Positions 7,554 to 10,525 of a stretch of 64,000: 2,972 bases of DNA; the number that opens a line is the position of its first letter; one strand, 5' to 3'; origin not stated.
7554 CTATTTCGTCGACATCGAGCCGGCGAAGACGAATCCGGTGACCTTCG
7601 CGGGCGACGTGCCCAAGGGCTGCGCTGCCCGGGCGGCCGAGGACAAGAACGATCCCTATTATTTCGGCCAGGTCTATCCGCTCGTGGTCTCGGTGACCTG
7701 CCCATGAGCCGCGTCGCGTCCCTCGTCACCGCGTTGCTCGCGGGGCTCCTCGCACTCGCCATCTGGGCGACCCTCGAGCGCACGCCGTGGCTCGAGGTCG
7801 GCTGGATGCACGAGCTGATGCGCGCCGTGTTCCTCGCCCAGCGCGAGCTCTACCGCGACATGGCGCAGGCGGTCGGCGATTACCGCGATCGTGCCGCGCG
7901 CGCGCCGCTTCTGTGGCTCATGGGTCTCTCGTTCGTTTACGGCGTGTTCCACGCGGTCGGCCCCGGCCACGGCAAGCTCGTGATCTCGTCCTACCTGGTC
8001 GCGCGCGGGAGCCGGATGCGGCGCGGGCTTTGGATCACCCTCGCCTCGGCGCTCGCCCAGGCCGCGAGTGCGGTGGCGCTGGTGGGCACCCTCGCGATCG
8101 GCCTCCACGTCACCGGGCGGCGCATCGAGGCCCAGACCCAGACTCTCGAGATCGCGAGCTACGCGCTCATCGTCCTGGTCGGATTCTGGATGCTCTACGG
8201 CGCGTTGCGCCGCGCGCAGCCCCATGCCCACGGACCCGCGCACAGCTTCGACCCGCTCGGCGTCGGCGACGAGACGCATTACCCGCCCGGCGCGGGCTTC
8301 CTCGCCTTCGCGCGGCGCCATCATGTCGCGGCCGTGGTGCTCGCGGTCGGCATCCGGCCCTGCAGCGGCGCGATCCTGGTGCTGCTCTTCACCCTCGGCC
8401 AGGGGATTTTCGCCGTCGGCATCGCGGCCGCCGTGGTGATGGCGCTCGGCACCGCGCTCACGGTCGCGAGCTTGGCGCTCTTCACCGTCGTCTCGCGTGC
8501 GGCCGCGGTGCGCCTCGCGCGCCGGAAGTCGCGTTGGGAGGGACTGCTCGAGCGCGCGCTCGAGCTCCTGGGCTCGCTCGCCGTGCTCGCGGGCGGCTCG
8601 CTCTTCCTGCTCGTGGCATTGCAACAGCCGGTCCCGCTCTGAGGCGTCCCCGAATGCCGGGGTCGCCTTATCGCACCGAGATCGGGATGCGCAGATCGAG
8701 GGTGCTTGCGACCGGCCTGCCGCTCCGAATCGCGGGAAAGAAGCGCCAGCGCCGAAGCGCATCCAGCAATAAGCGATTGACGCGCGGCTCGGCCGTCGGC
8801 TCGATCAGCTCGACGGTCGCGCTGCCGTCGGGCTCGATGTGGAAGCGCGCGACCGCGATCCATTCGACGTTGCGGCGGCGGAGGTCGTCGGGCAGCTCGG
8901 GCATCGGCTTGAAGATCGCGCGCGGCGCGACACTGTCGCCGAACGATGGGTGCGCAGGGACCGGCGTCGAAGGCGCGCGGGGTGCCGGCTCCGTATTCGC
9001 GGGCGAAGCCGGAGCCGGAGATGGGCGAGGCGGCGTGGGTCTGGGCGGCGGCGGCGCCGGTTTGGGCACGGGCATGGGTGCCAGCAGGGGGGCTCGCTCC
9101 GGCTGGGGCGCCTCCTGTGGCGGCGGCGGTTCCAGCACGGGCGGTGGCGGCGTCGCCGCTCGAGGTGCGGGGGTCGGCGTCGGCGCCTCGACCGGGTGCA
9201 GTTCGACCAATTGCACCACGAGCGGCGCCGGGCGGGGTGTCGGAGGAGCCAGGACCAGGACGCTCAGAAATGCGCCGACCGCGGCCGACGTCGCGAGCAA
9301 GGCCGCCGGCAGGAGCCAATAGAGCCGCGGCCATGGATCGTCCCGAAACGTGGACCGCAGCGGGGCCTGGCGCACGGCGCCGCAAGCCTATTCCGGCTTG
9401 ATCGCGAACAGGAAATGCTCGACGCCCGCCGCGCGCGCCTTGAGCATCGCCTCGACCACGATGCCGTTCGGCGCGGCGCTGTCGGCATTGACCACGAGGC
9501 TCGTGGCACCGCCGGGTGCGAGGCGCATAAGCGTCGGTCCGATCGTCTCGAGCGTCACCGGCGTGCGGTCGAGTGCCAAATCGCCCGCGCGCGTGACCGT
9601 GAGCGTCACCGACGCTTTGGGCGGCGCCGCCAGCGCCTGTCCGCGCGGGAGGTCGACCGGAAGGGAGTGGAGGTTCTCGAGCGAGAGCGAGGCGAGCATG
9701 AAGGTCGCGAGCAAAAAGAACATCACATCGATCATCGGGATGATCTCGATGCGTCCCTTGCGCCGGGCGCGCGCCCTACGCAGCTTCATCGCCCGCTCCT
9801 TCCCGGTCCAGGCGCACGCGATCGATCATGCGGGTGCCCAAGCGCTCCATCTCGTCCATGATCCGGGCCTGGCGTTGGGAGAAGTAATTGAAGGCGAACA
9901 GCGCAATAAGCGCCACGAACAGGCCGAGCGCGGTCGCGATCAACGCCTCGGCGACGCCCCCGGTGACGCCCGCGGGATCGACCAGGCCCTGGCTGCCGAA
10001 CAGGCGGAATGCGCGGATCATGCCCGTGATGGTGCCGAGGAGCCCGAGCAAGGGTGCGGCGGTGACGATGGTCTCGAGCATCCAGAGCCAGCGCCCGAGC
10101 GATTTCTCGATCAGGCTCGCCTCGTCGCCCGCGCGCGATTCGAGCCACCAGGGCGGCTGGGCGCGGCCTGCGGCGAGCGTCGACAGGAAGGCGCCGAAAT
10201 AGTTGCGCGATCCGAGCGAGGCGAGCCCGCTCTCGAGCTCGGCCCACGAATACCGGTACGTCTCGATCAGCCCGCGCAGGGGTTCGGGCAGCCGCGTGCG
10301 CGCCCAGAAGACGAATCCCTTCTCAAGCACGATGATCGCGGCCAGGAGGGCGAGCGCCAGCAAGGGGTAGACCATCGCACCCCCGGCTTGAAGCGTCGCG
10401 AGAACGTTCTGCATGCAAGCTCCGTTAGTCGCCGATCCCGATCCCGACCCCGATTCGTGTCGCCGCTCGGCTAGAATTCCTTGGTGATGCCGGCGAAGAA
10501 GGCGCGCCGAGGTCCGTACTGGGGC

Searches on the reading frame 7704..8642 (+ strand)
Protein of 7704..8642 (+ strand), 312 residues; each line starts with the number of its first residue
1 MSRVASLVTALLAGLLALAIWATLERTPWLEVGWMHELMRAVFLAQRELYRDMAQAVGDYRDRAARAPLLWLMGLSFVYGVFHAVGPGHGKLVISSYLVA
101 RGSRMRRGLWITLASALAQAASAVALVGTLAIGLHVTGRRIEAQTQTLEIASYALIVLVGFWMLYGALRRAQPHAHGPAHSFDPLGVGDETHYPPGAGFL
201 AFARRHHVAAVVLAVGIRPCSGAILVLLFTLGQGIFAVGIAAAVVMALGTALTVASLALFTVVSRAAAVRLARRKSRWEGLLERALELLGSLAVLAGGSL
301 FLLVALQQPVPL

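Call 72: search_protein_families(library=pfam, proteins=[window:7704-8642:+], max_evalue=0.00001)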
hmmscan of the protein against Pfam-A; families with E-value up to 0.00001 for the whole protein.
window:7704-8642:+ (312 aa): 1 family
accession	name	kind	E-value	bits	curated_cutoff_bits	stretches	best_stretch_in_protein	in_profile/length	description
PF03824.22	NicO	-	5.8e-30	105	27.7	2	70-172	2-108/287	High-affinity nickel-transport protein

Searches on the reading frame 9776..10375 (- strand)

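Call 72: search_protein_families(library=pfam, proteins=[window:9776-10375:-], max_evalue=0.00001)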
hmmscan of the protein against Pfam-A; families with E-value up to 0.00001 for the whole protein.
window:9776-10375:- (199 aa): 1 family
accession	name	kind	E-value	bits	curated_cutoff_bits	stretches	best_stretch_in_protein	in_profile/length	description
PF01618.21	MotA_ExbB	-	1.1e-27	96.7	22.9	1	73-177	22-126/127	MotA/TolQ/ExbB proton channel family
